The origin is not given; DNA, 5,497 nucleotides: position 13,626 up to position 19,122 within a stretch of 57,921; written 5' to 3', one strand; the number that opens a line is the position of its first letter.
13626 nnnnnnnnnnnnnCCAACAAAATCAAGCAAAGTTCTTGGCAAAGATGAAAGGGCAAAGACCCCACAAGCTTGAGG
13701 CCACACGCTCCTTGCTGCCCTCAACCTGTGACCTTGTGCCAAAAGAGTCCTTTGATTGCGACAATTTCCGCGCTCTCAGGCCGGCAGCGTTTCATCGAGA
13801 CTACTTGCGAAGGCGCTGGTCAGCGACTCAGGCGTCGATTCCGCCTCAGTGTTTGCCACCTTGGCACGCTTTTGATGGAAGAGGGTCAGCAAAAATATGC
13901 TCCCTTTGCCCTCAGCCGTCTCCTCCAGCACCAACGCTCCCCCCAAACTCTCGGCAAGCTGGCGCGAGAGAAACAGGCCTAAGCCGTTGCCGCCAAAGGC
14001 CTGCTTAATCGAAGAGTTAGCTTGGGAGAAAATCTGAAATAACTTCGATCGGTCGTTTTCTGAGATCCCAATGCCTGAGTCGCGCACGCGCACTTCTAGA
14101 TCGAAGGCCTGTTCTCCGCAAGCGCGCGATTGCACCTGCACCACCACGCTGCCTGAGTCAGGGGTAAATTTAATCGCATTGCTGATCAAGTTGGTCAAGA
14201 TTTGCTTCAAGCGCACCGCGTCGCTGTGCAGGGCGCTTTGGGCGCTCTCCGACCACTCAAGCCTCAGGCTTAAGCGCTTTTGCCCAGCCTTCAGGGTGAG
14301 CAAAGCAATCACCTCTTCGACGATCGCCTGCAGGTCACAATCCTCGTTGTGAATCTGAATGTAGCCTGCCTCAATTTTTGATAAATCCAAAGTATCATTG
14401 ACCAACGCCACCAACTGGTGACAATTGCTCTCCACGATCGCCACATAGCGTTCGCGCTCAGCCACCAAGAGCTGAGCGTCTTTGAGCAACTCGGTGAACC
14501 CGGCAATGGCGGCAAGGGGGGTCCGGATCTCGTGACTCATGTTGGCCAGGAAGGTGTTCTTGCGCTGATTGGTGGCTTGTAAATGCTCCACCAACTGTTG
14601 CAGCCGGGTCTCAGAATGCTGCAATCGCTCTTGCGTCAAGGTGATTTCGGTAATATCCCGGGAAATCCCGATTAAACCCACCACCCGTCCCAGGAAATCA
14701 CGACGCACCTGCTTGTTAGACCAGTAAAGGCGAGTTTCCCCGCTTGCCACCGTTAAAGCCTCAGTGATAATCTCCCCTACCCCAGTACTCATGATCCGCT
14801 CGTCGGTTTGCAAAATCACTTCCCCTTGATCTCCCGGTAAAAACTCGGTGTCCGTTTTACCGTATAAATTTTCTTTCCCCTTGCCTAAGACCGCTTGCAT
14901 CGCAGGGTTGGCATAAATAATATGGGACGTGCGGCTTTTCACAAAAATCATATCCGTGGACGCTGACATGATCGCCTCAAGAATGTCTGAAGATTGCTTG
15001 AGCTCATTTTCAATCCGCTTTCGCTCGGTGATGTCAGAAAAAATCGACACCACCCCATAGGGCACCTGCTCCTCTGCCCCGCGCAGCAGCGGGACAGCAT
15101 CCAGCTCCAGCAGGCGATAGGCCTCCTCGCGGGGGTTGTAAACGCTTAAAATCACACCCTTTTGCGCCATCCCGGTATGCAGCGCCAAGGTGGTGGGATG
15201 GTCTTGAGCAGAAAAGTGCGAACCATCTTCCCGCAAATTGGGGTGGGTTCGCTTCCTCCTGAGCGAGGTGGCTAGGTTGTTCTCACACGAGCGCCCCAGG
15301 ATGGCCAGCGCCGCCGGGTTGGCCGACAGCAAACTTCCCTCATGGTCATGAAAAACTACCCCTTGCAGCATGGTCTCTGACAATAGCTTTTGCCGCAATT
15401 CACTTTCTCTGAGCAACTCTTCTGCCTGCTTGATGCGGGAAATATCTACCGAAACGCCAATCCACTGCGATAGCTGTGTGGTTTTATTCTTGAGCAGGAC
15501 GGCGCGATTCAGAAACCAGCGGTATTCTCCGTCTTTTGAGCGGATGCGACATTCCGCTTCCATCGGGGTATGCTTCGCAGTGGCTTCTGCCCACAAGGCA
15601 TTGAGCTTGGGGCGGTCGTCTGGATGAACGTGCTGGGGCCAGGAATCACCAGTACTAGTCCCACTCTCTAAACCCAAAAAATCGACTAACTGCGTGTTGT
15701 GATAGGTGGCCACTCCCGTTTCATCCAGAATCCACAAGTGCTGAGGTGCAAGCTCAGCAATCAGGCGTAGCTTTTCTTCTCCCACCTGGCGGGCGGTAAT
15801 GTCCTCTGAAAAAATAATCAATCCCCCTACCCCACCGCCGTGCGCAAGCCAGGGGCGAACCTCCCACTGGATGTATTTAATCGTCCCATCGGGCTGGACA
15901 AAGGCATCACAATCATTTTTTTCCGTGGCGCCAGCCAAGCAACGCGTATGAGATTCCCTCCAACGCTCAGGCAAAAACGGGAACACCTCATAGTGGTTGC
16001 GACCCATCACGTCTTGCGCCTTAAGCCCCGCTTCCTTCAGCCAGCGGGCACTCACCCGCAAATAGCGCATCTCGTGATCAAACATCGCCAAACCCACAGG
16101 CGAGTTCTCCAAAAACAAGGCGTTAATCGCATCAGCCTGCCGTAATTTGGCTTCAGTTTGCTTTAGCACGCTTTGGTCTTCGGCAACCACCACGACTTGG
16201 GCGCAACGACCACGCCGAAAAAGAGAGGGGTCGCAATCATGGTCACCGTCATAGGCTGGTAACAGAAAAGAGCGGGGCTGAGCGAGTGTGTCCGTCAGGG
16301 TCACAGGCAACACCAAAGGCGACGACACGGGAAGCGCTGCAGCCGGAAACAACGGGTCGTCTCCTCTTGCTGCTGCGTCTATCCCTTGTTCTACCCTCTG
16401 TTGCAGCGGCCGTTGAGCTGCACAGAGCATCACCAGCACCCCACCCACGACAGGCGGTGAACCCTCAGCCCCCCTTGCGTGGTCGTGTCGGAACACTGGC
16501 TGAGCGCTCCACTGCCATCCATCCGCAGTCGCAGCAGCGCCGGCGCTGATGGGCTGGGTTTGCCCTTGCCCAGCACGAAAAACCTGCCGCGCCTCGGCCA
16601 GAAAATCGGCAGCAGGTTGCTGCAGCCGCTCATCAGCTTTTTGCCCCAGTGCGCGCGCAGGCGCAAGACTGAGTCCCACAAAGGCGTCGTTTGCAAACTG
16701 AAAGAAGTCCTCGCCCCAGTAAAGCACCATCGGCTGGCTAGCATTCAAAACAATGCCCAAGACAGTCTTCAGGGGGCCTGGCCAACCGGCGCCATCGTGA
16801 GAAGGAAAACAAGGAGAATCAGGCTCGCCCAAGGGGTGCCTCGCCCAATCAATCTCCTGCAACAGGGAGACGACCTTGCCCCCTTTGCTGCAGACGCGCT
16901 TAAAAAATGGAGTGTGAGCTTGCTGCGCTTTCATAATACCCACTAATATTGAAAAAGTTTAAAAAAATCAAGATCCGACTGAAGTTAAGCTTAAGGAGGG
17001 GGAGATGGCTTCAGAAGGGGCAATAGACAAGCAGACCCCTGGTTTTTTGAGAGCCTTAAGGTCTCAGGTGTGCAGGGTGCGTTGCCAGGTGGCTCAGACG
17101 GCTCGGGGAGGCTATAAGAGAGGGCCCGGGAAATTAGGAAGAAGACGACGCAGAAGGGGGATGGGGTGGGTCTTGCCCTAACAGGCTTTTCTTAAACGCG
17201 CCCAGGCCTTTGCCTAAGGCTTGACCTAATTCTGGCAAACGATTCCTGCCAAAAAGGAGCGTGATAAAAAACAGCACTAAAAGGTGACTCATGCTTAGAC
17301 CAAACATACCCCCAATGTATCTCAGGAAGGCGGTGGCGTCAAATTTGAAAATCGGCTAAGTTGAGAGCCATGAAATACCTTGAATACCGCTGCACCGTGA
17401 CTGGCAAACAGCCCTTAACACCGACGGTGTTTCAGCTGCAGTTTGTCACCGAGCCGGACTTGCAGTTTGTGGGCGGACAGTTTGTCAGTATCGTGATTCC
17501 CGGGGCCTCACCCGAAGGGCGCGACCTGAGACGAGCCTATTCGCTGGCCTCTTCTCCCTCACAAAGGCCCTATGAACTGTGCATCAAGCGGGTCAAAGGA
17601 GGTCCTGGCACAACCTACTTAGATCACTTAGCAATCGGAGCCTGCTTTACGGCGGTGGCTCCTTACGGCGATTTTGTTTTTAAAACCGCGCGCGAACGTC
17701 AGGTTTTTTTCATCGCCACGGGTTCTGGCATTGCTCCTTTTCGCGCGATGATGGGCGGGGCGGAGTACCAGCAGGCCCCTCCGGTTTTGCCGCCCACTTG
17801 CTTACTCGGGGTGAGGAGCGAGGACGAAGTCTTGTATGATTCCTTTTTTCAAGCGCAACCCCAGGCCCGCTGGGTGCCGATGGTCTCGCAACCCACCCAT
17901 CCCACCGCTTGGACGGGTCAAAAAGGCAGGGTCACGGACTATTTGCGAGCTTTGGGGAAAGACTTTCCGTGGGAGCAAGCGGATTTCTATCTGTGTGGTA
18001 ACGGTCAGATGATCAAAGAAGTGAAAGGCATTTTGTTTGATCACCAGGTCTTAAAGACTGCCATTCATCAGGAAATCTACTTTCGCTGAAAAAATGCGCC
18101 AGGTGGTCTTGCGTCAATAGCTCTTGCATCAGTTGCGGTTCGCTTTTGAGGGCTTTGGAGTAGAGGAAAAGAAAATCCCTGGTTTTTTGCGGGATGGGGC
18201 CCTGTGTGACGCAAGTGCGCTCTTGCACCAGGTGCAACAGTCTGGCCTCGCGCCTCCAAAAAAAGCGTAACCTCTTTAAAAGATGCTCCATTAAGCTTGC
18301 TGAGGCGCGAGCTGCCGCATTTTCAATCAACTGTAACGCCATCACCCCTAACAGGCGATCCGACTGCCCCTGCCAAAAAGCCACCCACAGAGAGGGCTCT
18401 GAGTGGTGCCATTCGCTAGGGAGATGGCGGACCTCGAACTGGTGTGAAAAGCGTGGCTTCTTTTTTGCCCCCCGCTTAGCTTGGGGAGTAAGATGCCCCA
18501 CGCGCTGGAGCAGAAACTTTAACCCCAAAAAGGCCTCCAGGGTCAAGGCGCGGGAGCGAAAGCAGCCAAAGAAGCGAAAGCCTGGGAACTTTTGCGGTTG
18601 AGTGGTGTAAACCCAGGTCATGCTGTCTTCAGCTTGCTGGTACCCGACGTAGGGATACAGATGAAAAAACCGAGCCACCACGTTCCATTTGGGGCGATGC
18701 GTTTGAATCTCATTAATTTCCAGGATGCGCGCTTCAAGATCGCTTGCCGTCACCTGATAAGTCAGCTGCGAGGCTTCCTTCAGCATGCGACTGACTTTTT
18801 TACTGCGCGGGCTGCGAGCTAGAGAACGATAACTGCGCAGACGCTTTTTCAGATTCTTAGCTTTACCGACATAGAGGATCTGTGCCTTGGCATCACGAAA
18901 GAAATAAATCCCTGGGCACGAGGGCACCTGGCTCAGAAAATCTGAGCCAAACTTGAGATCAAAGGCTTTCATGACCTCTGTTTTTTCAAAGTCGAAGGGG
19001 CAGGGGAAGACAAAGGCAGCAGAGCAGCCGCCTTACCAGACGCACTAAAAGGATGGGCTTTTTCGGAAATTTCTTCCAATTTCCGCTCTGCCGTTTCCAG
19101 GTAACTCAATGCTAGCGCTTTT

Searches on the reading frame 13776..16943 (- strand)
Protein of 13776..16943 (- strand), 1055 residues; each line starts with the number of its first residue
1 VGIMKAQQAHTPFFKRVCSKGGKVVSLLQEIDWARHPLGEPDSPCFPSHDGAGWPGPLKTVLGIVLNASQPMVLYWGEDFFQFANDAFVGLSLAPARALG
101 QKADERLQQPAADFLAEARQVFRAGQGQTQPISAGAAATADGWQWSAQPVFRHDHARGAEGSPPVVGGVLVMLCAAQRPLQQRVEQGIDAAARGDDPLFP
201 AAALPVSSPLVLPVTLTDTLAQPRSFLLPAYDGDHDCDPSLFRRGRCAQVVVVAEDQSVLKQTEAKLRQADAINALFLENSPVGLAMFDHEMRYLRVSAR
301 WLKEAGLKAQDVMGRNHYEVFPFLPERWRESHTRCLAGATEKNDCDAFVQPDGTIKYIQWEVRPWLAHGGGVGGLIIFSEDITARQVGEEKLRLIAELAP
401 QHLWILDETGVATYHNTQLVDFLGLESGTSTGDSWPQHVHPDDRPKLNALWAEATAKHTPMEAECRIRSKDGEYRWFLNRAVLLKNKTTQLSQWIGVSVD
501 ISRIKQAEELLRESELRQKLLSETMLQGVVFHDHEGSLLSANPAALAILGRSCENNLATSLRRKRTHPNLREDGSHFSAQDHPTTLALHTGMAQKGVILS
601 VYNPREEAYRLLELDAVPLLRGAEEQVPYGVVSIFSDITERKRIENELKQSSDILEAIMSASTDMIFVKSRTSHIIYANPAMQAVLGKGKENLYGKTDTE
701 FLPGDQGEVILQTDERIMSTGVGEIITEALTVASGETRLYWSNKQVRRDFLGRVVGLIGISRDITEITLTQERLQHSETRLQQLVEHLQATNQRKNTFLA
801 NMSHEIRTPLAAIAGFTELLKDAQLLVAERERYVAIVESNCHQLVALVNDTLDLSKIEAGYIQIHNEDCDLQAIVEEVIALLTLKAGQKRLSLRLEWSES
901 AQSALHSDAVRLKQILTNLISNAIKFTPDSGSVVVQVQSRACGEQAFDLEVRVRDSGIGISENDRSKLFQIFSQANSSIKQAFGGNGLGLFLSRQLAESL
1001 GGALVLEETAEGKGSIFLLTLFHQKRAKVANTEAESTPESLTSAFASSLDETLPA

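Call 10: search_protein_families(library=pfam, proteins=[window:13776-16943:-], max_evalue=0.01)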
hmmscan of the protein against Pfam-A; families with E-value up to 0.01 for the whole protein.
window:13776-16943:- (1055 aa): 12 families
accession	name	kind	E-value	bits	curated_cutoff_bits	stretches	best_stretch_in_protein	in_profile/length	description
PF08448.16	PAS_4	-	2.4e-47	160.2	23.1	3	661-766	3-107/110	PAS fold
PF00989.32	PAS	-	5.3e-26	91.3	22.6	3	655-764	3-113/113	PAS fold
PF02518.31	HATPase_c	-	9.7e-24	84.4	26.4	1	908-1021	2-107/111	Histidine kinase-, DNA gyrase B-, and HSP90-like ATPase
PF08447.18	PAS_3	-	1.5e-21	76.8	25.6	1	414-497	3-88/89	PAS fold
PF13426.13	PAS_9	-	8.3e-21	74.7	27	2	664-766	2-103/103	PAS domain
PF00512.31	HisKA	-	1.1e-20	73.8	26.9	1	795-860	2-66/66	His Kinase A (phospho-acceptor) domain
PF13188.13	PAS_8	-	5.7e-17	61.4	21.8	1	655-703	3-52/65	PAS domain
PF13589.12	HATPase_c_3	-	0.00037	21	25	1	912-1018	3-102/137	Histidine kinase-, DNA gyrase B-, and HSP90-like ATPase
PF13581.12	HATPase_c_2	-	0.0028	18.1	27.4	1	911-1000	31-112/127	Histidine kinase-like ATPase domain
PF12860.13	PAS_7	-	0.0045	17.6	27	0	525-645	4-114/115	PAS fold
PF24820.1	Diguanyl_cycl_sensor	-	0.0051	17.2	28.1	0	402-455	8-61/109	Diguanylate cyclase-like sensor domain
PF07216.17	LcrG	-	0.0074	16.6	24.1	1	504-572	9-75/91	LcrG protein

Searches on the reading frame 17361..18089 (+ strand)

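Call 10: search_protein_families(library=pfam, proteins=[window:17361-18089:+], max_evalue=0.01)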
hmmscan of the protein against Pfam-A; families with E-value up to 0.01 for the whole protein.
window:17361-18089:+ (242 aa): 2 families
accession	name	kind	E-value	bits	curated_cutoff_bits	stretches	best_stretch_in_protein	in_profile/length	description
PF00175.26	NAD_binding_1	-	5.6e-12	46.7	22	1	117-222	1-108/109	Oxidoreductase NAD-binding domain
PF00970.30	FAD_binding_6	-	9.5e-10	39.2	21.1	1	11-106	2-98/99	Oxidoreductase FAD-binding domain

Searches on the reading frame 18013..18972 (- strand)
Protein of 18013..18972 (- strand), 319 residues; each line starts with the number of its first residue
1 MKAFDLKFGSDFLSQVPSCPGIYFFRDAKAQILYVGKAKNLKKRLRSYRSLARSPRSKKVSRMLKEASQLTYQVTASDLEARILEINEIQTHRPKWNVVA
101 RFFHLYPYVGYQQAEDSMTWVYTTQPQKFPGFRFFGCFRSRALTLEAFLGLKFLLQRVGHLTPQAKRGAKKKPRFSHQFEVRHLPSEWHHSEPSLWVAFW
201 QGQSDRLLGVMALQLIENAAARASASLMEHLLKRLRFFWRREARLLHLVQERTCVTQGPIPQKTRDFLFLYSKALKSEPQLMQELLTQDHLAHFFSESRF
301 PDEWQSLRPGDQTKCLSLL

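Call 10: search_protein_families(library=pfam, proteins=[window:18013-18972:-], max_evalue=0.01)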
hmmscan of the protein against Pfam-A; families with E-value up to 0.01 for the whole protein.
window:18013-18972:- (319 aa): 1 family
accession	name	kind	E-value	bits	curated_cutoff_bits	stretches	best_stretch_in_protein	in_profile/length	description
PF01541.30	GIY-YIG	-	9e-09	36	22.6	1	20-95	2-76/78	GIY-YIG catalytic domain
